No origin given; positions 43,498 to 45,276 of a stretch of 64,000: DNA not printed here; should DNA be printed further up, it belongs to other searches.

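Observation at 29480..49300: A 20-kb minus-strand EPS locus with an exosortase/PEP-CTERM-type gene set, but no exosortase, EpsI or sensor kinase in the window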

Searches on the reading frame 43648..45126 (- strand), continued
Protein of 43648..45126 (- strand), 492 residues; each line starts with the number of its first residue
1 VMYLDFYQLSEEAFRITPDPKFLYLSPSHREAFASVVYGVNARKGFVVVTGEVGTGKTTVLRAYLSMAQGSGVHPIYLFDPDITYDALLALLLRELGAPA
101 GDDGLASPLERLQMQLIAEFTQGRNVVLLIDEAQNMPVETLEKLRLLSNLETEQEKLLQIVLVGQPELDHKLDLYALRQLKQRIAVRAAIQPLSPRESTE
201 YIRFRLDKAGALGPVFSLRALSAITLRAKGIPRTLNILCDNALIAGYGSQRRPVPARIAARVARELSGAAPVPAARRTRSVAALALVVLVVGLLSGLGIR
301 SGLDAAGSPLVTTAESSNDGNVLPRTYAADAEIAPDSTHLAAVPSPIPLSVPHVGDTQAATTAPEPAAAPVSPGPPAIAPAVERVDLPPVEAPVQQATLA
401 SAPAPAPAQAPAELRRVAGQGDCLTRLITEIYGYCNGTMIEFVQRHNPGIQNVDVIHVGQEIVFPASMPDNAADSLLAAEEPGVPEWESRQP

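Call 27: find_related_loci(query=A1, collection=genome_contigs, flank=10000)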
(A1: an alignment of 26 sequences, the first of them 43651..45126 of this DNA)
Query A1 (492 aa) in genome_contigs; peptide patterns used: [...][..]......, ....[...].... (x = any residue, [..] = any of these).
600 stretches matched a pattern (row limit reached: there are more); 537 encode a relative of the query (tblastn E <= 1e-3); the best 80 are kept; 80 distinct loci.
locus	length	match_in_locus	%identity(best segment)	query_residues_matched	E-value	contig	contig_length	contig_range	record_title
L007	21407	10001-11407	48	2-467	3e-115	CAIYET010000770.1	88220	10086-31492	MAG: Candidatus Hydrogenedentes bacterium isolate MJ-time_bin-1056 genome assembly, contig: bin-1056:0770/1133, whole ge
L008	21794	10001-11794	59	2-465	3e-97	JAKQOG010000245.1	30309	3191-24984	MAG: Candidatus Hydrogenedentota bacterium isolate USDV_metabat.86 k141_337987, whole genome shotgun sequence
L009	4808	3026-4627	58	2-492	5e-94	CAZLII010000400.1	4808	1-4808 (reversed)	MAG TPA_asm: uncultured Nitrospirales bacterium isolate binchicken_co168_237 genome assembly, contig: NODE_25233_length_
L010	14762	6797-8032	39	2-466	8e-92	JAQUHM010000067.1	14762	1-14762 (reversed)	MAG: Geobacteraceae bacterium isolate STCSWMC_37 NODE_11030_length_14762_cov_3.242638_ST_CSWMC, whole genome shotgun seq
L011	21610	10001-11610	49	2-465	3e-87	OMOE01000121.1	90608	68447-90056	Syntrophobacter sp. SbD1 strain Peat soil MAG SbD1 genome assembly, contig: SBDP1_Contig_43, whole genome shotgun sequen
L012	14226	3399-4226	53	2-276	6e-87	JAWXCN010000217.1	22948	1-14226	MAG: Candidatus Hydrogenedentota bacterium isolate P2IB.85 k99_1514364, whole genome shotgun sequence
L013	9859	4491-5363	48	2-297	4e-85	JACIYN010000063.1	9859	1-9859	MAG: Desulfacinum sp. isolate MAG-79 Desulfacinum_C3_bin37_Scaffold_63, whole genome shotgun sequence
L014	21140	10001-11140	39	2-465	2e-83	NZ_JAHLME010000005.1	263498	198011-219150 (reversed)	Geomonas azotofigens strain Red51 Scaffold5, whole genome shotgun sequence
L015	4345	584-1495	47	2-298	9e-73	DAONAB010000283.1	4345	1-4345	MAG TPA_asm: Nitrospira sp. isolate AMR_MDS_3984 NODE_19061_length_4345_cov_11.185315, whole genome shotgun sequence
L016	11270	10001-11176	54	2-463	1e-88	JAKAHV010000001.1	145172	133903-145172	MAG: Nitrospirae bacterium isolate WY3.bin132 NODE_140_length_145172_cov_2.283312, whole genome shotgun sequence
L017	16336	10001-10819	50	2-270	9e-71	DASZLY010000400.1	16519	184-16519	MAG TPA_asm: Stellaceae bacterium isolate SMAG_U5877 k141_1809047, whole genome shotgun sequence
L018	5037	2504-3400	44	2-294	3e-70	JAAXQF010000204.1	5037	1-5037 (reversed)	MAG: Desulfuromonadales bacterium isolate MAG-BB-04-B scaffold_2680, whole genome shotgun sequence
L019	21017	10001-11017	42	1-348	2e-70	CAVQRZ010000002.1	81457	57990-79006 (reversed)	MAG: uncultured delta proteobacterium isolate MFD09779.bin.2.233 genome assembly, contig: contig_16008, whole genome sho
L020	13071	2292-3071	46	1-261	8e-70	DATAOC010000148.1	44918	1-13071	MAG TPA_asm: Candidatus Methylomirabilota bacterium isolate SMAG_U7035 k141_1623580, whole genome shotgun sequence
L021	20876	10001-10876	43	2-284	2e-69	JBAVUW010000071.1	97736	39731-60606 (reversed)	MAG: Candidatus Acidiferrales bacterium isolate MFD02578_ilm_asm_bin27 k127_205839, whole genome shotgun sequence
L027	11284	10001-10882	44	2-296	2e-67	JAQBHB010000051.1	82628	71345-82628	MAG: Deltaproteobacteria bacterium isolate MAG_452_bin-13 452_bin-13_ctg-051, whole genome shotgun sequence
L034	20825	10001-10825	43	2-275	9e-67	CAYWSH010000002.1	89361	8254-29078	MAG TPA_asm: uncultured Terriglobales bacterium isolate binchicken_co185_67 genome assembly, contig: NODE_333_length_893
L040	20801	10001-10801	43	1-266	4e-66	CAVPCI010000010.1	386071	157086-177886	MAG: uncultured Acidobacteriota bacterium isolate MFD10064.bin.1.97 genome assembly, contig: contig_29379, whole genome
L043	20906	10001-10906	42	1-298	6e-66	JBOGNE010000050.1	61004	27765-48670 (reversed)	MAG: Candidatus Acidiferrales bacterium isolate H1-S_metabat2.bin.12 k127_221460, whole genome shotgun sequence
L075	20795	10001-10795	44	2-266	2e-63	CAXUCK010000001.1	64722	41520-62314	MAG TPA_asm: uncultured Acidobacteriaceae bacterium isolate public_SRR14722165_metawrap_bin.4 genome assembly, contig: p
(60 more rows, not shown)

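Call 50: search_solved_structures(query=A1, max_evalue=0.01)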
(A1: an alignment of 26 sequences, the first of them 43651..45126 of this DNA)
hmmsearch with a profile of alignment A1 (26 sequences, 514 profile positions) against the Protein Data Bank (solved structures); distinct sequences matched with E-value up to 0.01: 6.
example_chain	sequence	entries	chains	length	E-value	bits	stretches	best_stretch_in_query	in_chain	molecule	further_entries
7pvc_A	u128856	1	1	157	9.2e-05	25.2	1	428-498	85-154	Potassium binding protein Kbp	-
7vcm_A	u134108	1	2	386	0.00061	22.5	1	430-504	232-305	Green fluorescent protein,Potassium binding protein Kbp,Green fluorescent protein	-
7r1l_A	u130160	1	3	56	0.0021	20.7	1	443-499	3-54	Spore coat assembly protein SafA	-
8xvb_A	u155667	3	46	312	0.0028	20.3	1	47-147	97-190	ATP-dependent target DNA activator B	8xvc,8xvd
4b8v_A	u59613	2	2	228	0.0058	19.3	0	444-498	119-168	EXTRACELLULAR PROTEIN 6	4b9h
7aeb_M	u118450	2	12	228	0.0062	19.2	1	424-496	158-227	LysM domain-containing protein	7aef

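Call 51: search_protein_families(library=ncbifam, proteins=[L040:10004-10951:+, L043:10004-10957:+, L034:10001-10957:+, L027:10001-11161:+, L075:10001-10921:+, L007:10001-11485:+, L001:10001-11533:+, L010:6683-8062:+, L014:10001-11155:+, L011:10001-11155:+], max_evalue=1e-10)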
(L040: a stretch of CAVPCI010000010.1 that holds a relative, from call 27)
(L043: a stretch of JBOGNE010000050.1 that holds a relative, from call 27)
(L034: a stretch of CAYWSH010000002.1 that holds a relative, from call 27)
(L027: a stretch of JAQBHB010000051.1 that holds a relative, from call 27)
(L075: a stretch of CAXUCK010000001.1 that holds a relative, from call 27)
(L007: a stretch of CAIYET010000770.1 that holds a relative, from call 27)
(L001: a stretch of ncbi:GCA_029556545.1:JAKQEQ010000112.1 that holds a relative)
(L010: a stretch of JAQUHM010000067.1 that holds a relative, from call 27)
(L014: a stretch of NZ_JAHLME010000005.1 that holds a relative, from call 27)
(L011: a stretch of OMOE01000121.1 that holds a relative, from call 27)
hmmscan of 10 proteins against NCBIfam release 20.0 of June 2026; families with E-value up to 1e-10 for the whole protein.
L040:10004-10951:+ (316 aa): 1 family
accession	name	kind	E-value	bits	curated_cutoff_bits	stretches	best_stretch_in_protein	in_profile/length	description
TIGR03015.1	pepcterm_ATPase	hypoth_equivalog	1.1e-90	303.8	324.5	1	1-267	1-267/269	XrtA/PEP-CTERM system-associated ATPase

L043:10004-10957:+ (318 aa): 1 family
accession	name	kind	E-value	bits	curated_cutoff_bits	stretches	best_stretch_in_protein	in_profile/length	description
TIGR03015.1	pepcterm_ATPase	hypoth_equivalog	1.1e-88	297.2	324.5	1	1-267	1-267/269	XrtA/PEP-CTERM system-associated ATPase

L034:10001-10957:+ (319 aa): 1 family
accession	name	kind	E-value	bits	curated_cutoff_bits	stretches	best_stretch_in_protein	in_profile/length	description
TIGR03015.1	pepcterm_ATPase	hypoth_equivalog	2.7e-86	289.3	324.5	1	1-267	1-267/269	XrtA/PEP-CTERM system-associated ATPase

L027:10001-11161:+ (387 aa): 1 family
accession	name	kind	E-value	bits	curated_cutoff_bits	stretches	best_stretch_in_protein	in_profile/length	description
TIGR03015.1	pepcterm_ATPase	hypoth_equivalog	4.6e-83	278.7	324.5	1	1-266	1-267/269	XrtA/PEP-CTERM system-associated ATPase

L075:10001-10921:+ (307 aa): 1 family
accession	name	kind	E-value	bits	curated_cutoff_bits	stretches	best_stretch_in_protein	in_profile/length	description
TIGR03015.1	pepcterm_ATPase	hypoth_equivalog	7e-86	288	324.5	1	1-267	1-268/269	XrtA/PEP-CTERM system-associated ATPase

L007:10001-11485:+ (495 aa): 1 family
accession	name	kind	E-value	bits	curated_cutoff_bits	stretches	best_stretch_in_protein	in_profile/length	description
TIGR03015.1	pepcterm_ATPase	hypoth_equivalog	2.1e-77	260.2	324.5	1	1-269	1-267/269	XrtA/PEP-CTERM system-associated ATPase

L001:10001-11533:+ (511 aa): 1 family
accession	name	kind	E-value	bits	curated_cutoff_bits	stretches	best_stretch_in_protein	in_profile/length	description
TIGR03015.1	pepcterm_ATPase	hypoth_equivalog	2.2e-78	263.4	324.5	1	1-267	1-267/269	XrtA/PEP-CTERM system-associated ATPase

L010:6683-8062:+ (460 aa): 1 family
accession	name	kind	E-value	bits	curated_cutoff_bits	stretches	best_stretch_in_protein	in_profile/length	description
TIGR03015.1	pepcterm_ATPase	hypoth_equivalog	1.8e-79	267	324.5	1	39-305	1-267/269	XrtA/PEP-CTERM system-associated ATPase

L014:10001-11155:+ (385 aa): 1 family
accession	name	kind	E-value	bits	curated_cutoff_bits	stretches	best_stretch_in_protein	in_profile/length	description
TIGR03015.1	pepcterm_ATPase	hypoth_equivalog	9.2e-80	267.9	324.5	1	1-265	1-265/269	XrtA/PEP-CTERM system-associated ATPase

L011:10001-11155:+ (385 aa): 1 family
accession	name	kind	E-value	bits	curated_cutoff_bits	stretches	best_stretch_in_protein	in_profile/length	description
TIGR03015.1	pepcterm_ATPase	hypoth_equivalog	4.5e-87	291.9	324.5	1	1-267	1-267/269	XrtA/PEP-CTERM system-associated ATPase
